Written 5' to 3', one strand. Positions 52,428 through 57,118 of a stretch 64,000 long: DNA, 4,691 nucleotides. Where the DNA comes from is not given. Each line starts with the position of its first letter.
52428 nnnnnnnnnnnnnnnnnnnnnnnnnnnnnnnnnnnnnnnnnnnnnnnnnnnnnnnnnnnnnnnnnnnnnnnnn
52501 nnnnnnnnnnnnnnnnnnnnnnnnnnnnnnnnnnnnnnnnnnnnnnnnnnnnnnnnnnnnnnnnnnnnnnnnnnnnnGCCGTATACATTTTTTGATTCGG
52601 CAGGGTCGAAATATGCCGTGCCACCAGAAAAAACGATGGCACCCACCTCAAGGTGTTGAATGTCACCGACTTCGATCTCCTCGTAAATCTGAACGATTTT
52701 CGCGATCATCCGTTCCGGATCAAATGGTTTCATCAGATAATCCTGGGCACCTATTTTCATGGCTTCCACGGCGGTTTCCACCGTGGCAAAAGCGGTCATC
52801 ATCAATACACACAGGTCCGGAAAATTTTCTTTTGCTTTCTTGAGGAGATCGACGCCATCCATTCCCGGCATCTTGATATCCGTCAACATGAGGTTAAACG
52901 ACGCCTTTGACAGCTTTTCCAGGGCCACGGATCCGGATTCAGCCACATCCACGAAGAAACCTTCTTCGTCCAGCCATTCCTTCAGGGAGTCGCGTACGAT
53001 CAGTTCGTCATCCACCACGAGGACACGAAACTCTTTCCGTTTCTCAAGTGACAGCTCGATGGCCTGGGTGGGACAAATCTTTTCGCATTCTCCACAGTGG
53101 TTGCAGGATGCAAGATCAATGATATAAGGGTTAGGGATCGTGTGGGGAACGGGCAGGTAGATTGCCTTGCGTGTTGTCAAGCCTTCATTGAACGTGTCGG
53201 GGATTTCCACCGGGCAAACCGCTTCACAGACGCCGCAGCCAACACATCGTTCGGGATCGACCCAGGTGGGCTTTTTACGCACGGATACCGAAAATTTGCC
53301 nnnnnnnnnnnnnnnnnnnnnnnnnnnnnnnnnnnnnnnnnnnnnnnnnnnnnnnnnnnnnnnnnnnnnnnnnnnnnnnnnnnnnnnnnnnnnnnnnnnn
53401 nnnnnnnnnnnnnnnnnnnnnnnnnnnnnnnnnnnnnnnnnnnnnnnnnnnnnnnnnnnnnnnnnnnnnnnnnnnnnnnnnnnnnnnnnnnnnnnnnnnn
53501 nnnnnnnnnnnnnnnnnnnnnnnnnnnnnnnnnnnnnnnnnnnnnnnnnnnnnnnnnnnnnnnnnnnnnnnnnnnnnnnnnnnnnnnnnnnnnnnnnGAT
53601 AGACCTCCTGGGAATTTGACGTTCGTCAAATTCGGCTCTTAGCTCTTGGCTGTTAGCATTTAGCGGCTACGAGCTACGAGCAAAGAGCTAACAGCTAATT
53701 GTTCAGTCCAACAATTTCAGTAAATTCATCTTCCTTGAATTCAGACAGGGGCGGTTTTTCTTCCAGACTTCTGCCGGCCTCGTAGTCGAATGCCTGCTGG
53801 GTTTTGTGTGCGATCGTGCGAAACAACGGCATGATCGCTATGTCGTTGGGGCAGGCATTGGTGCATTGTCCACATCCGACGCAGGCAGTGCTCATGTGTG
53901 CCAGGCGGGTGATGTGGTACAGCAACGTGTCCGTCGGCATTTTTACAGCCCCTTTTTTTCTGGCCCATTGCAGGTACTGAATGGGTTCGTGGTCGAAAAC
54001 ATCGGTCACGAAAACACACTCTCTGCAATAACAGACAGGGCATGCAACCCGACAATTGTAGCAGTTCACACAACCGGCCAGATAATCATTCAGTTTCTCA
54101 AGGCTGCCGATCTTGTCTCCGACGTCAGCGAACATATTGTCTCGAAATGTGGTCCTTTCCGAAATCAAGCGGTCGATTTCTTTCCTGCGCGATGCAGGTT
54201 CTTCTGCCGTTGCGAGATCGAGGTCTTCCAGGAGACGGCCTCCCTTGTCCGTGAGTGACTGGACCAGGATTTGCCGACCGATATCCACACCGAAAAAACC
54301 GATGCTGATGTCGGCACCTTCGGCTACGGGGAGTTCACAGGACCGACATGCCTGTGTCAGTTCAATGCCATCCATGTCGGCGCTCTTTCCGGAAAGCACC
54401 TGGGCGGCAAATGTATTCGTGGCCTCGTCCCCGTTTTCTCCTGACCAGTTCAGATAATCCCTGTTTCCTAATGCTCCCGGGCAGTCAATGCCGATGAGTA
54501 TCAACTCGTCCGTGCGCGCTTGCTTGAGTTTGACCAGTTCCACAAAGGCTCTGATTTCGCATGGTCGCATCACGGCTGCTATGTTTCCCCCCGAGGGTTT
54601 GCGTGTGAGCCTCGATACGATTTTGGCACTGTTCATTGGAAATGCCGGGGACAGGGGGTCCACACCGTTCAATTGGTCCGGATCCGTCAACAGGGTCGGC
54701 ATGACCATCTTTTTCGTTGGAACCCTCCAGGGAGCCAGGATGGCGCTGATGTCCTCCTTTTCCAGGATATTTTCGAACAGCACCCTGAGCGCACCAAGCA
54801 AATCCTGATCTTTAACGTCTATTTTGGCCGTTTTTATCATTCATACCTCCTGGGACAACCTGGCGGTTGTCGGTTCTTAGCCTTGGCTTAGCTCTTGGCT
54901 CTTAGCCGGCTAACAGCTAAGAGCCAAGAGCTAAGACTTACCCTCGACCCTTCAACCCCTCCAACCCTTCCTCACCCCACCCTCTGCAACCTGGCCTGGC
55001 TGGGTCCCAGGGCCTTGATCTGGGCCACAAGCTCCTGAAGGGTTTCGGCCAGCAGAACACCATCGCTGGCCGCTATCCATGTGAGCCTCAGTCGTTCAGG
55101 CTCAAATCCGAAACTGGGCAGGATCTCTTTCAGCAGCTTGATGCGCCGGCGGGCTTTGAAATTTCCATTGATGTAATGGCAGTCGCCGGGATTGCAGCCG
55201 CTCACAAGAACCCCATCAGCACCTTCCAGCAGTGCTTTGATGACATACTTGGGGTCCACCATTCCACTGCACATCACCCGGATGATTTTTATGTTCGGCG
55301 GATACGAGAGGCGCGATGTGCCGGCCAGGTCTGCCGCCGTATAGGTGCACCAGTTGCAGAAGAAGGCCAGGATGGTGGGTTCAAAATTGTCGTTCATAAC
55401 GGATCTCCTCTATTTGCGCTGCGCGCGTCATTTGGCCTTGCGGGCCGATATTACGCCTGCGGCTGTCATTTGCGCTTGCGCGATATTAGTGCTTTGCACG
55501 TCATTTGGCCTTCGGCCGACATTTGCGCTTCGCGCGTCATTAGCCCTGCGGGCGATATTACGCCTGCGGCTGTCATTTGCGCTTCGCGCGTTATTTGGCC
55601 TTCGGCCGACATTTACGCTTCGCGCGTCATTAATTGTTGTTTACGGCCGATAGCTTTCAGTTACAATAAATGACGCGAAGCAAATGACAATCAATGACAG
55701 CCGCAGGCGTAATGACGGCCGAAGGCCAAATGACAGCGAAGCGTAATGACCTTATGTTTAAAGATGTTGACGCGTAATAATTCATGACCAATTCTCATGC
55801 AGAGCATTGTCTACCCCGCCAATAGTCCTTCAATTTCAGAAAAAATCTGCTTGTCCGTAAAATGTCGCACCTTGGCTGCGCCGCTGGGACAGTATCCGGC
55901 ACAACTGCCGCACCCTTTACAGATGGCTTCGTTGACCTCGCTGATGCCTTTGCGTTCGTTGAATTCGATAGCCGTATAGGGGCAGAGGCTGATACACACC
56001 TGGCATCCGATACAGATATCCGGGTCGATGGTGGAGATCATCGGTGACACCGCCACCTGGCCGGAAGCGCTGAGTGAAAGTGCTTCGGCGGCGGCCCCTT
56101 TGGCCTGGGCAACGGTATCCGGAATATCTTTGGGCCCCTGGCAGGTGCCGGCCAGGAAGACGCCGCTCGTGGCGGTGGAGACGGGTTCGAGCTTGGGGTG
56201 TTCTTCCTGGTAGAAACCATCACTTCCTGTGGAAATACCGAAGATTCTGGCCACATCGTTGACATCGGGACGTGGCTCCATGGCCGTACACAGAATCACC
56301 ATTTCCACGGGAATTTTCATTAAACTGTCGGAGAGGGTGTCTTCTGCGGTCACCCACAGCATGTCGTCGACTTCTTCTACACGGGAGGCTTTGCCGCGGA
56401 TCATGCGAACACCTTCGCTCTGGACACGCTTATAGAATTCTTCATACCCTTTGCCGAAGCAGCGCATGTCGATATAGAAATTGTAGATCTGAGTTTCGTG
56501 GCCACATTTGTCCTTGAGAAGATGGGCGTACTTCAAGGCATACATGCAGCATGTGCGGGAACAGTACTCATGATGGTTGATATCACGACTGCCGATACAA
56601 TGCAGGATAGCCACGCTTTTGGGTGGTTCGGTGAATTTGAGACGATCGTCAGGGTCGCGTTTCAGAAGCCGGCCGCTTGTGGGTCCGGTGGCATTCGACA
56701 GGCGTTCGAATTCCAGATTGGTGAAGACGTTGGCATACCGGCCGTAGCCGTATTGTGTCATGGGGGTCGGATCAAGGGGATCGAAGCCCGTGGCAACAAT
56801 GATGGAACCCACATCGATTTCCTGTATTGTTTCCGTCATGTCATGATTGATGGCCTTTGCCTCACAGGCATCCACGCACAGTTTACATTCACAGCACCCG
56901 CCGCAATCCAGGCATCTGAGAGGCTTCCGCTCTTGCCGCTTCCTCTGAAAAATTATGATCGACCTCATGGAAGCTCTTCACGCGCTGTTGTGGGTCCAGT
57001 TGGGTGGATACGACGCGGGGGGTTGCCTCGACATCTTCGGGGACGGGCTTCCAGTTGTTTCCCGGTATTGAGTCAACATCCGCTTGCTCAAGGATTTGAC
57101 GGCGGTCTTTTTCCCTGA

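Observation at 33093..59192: Three HdrA paralogs in one window carry three different modules at the same structural hotspot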

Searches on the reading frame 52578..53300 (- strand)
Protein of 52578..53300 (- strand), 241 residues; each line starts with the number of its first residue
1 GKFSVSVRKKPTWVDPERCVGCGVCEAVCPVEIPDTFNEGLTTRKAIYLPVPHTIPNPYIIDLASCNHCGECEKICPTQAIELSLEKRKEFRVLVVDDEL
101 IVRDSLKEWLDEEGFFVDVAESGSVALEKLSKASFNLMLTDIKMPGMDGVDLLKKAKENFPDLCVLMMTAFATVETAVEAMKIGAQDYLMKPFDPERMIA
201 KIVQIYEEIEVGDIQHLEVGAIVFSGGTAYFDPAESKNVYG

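Call 82: find_related_loci(query=window:52578-53300:-, collection=genome_contigs, flank=4000)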
Query window:52578-53300:- (241 aa) in genome_contigs; peptide patterns used: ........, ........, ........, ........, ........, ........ (x = any residue, [..] = any of these).
600 stretches matched a pattern (row limit reached: there are more); 594 encode a relative of the query (tblastn E <= 1e-3); the best 80 are kept; 80 distinct loci.
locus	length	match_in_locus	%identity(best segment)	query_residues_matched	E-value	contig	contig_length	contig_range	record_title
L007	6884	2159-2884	66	1-241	3e-110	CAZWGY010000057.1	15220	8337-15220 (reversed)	MAG TPA_asm: uncultured Desulfobacteraceae bacterium isolate SRP332253_co1_124 genome assembly, contig: NODE_6530_length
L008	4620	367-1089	66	1-241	8e-110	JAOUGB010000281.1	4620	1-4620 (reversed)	MAG: Desulfobacteraceae bacterium isolate 4_1_July_SF_Bin60 4_1_July_SF_Bin60_scaffold_11571_c1, whole genome shotgun se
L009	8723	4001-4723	65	1-241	7e-109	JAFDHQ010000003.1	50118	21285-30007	MAG: Deltaproteobacteria bacterium isolate Meg22_1214_Bin_280 Meg22_1214_Bin_280_scaffold_2263, whole genome shotgun seq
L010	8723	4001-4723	63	1-241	8e-109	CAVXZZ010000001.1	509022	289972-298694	MAG: uncultured delta proteobacterium isolate MFD03804.bin.1.84 genome assembly, contig: contig_12033, whole genome shot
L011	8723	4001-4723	64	1-241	8e-108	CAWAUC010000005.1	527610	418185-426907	MAG: uncultured delta proteobacterium isolate MFD02416.bin.1.144 genome assembly, contig: contig_11481, whole genome sho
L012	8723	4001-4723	63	1-241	1e-106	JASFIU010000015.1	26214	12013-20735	MAG: Desulfobacterales bacterium isolate D0608S20remetaG_Bin_248 D0608S20remetaG_FD_scaffold_113_c1, whole genome shotgu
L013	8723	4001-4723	64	1-240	2e-103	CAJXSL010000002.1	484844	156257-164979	MAG TPA_asm: uncultured Desulfobacteraceae bacterium isolate SRR6201696_bin.17_MetaBAT_v2.12.1_MAG genome assembly, cont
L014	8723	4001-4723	93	1-241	6e-155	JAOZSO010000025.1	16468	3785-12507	MAG: Desulfobacterales bacterium isolate GMC6.metabat2.208 GMC6_3112_length_16468_cov_7.589228, whole genome shotgun seq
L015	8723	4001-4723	58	1-241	1e-99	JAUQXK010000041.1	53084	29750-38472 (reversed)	MAG: Desulfobacterales bacterium isolate BIN27 contig_56980, whole genome shotgun sequence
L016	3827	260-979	61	1-240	2e-99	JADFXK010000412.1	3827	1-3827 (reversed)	MAG: Deltaproteobacteria bacterium isolate nDJH13bin5 nDJH13_bin5_NODE_412_length_3827_cov_1.760000, whole genome shotgu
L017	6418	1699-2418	61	1-240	1e-96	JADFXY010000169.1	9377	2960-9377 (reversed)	MAG: Deltaproteobacteria bacterium isolate nDJH2bin9 nDJH2_bin9_NODE_169_length_9377_cov_5.880216, whole genome shotgun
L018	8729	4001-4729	59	1-241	1e-94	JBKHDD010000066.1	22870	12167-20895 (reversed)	MAG: Desulfococcaceae bacterium isolate D1M03_3 NODE_1143_length_22870_cov_11.670918, whole genome shotgun sequence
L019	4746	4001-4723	54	1-241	6e-88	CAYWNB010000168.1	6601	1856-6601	MAG TPA_asm: uncultured Desulfobacula sp. isolate binchicken_co181_370 genome assembly, contig: NODE_25494_length_6601_c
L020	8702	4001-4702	55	1-234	9e-82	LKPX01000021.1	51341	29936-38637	MAG: Desulfobacteraceae bacterium RAAP-1 Cluster_0_20, whole genome shotgun sequence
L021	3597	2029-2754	53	1-241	3e-80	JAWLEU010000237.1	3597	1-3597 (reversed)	MAG: Desulfosalsimonas sp. isolate 20BLK6-1.bin.84 NODE_37229_length_3597_cov_10.503431, whole genome shotgun sequence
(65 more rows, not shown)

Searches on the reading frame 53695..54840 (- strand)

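Call 4: search_protein_families(library=pfam, proteins=[window:53695-54840:-], max_evalue=0.01)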
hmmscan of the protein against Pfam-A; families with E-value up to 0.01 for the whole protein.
window:53695-54840:- (381 aa): 12 families
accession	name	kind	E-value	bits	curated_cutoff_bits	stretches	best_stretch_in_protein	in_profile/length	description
PF04432.18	FrhB_FdhB_C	-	2.8e-07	31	23.3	1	86-207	3-136/150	Coenzyme F420 hydrogenase/dehydrogenase, beta subunit C terminus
PF13183.11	Fer4_8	-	1.4e-06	29.1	27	1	255-334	3-68/68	4Fe-4S dicluster domain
PF13534.11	Fer4_17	-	1.7e-05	25.7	22.2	0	257-334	2-60/61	4Fe-4S dicluster domain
PF13237.11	Fer4_10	-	3.9e-05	23.9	25.5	1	317-343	6-22/53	4Fe-4S dicluster domain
PF00037.32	Fer4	-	0.00016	21.8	21.1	1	319-333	7-21/24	4Fe-4S binding domain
PF13187.11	Fer4_9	-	0.00021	21.7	27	1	257-333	2-50/52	4Fe-4S dicluster domain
PF12837.12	Fer4_6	-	0.00032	20.9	25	1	315-332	4-21/24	4Fe-4S binding domain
PF12797.12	Fer4_2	-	0.001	19.4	24.5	1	318-331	8-21/22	4Fe-4S binding domain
PF12800.12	Fer4_4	-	0.0028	18.3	24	1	319-332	3-16/17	4Fe-4S binding domain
PF17179.9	Fer4_22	-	0.0036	18.6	27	0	315-334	76-95/95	4Fe-4S dicluster domain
PF25160.1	LdpA_Fe-S-bd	-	0.0053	16.9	27.6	1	312-334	20-42/49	LdpA Fe-S cluster-binding domain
PF12838.12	Fer4_7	-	0.0099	16.8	27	1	257-334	2-52/52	4Fe-4S dicluster domain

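Call 13: search_protein_families(library=ncbifam, proteins=[window:53695-54840:-], max_evalue=0.00001)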
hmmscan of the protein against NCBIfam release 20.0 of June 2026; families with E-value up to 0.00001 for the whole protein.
window:53695-54840:- (381 aa): 0 families

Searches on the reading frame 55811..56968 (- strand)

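Call 4: search_protein_families(library=pfam, proteins=[window:55811-56968:-], max_evalue=0.01)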
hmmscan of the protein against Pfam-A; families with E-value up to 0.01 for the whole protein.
window:55811-56968:- (385 aa): 11 families
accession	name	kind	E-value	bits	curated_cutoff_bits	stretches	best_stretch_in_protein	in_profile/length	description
PF00037.32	Fer4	-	3.2e-09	36.7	21.1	2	313-335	2-24/24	4Fe-4S binding domain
PF13237.11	Fer4_10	-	2.3e-08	34.3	25.5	1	314-361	4-53/53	4Fe-4S dicluster domain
PF12838.12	Fer4_7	-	2.5e-08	34.7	27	1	319-364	2-52/52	4Fe-4S dicluster domain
PF14697.11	Fer4_21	-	3.1e-08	34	35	1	313-362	2-53/59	4Fe-4S dicluster domain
PF13484.11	Fer4_16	-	6e-07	30.6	30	0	25-49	2-25/66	4Fe-4S double cluster binding domain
PF12837.12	Fer4_6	-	9.2e-06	25.8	25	2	343-364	2-23/24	4Fe-4S binding domain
PF13187.11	Fer4_9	-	3e-05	24.4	27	1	319-364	2-51/52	4Fe-4S dicluster domain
PF12797.12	Fer4_2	-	3.2e-05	24.1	24.5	2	314-331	5-22/22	4Fe-4S binding domain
PF07992.20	Pyr_redox_2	-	0.0013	18.6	26.1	0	167-289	177-287/291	Pyridine nucleotide-disulphide oxidoreductase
PF25160.1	LdpA_Fe-S-bd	-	0.0067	16.6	27.6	1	323-365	7-43/49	LdpA Fe-S cluster-binding domain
PF12800.12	Fer4_4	-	0.0068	17.1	24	1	316-331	1-16/17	4Fe-4S binding domain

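Call 13: search_protein_families(library=ncbifam, proteins=[window:55811-56968:-], max_evalue=0.00001)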
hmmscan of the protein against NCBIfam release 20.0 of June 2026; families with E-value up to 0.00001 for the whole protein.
window:55811-56968:- (385 aa): 33 families (the best 25 are shown)
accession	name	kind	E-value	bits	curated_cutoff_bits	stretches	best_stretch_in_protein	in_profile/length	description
NF040770.1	hetero_SS_HdrA2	exception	4e-119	398.9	1100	1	19-382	284-640/777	CoB-CoM heterodisulfide reductase HdrA2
NF041778.1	hetero_SS_HdrA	equivalog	1.8e-101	340.2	1400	1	18-383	294-651/771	ferredoxin:CoB-CoM heterodisulfide reductase subunit HdrA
NF041891.1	hdrA_Methbact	equivalog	9.3e-91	305.2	1300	1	17-384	279-637/762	ferredoxin:CoB-CoM heterodisulfide reductase subunit HdrA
TIGR01944.1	rnfB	subfamily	2.9e-10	40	68.7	1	296-372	92-167/190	RnfABCDGE type electron transport complex subunit B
TIGR02179.1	PorD_KorD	subfamily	7.1e-10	38.9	60.05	1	314-366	22-73/78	2-oxoacid:acceptor oxidoreductase, delta subunit, pyruvate/2-ketoisovalerate family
NF040684.1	PorD_Arch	equivalog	2.5e-09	37.1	120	1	314-367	29-81/85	pyruvate synthase subunit PorD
NF040864.1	HgcB_ferredoxin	equivalog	2.5e-09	36.8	99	1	314-368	11-64/93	mercury methylation ferredoxin HgcB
NF007204.0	PRK09625.1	equivalog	3.5e-09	36.8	125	1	315-373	57-114/133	pyruvate flavodoxin oxidoreductase subunit delta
NF003475.0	PRK05113.1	equivalog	1.8e-08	34.5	203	1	285-369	83-164/190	electron transport complex subunit RsxB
NF045763.1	PhenlGlyoxDHPadF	equivalog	2e-08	34.3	150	1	312-364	26-76/78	NADH-dependent phenylglyoxylate dehydrogenase subunit delta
NF009410.0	PRK12771.1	subfamily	2.4e-08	33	516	0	318-367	513-562/566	NAD(P)-binding protein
NF007202.0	PRK09623.1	equivalog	5.1e-08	33.2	166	1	310-366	44-99/105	3-methyl-2-oxobutanoate dehydrogenase subunit delta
TIGR02700.1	flavo_MJ0208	hypoth_equivalog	5.4e-08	32.4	251.35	1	309-366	140-195/234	dihydromethanopterin reductase (acceptor)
TIGR03224.1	benzo_boxA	equivalog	7.5e-08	31.7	459.2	1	314-366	7-57/411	benzoyl-CoA 2,3-epoxidase subunit BoxA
NF005504.0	PRK07118.1-3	equivalog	1e-07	31.6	437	1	319-371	142-194/293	Fe-S cluster domain-containing protein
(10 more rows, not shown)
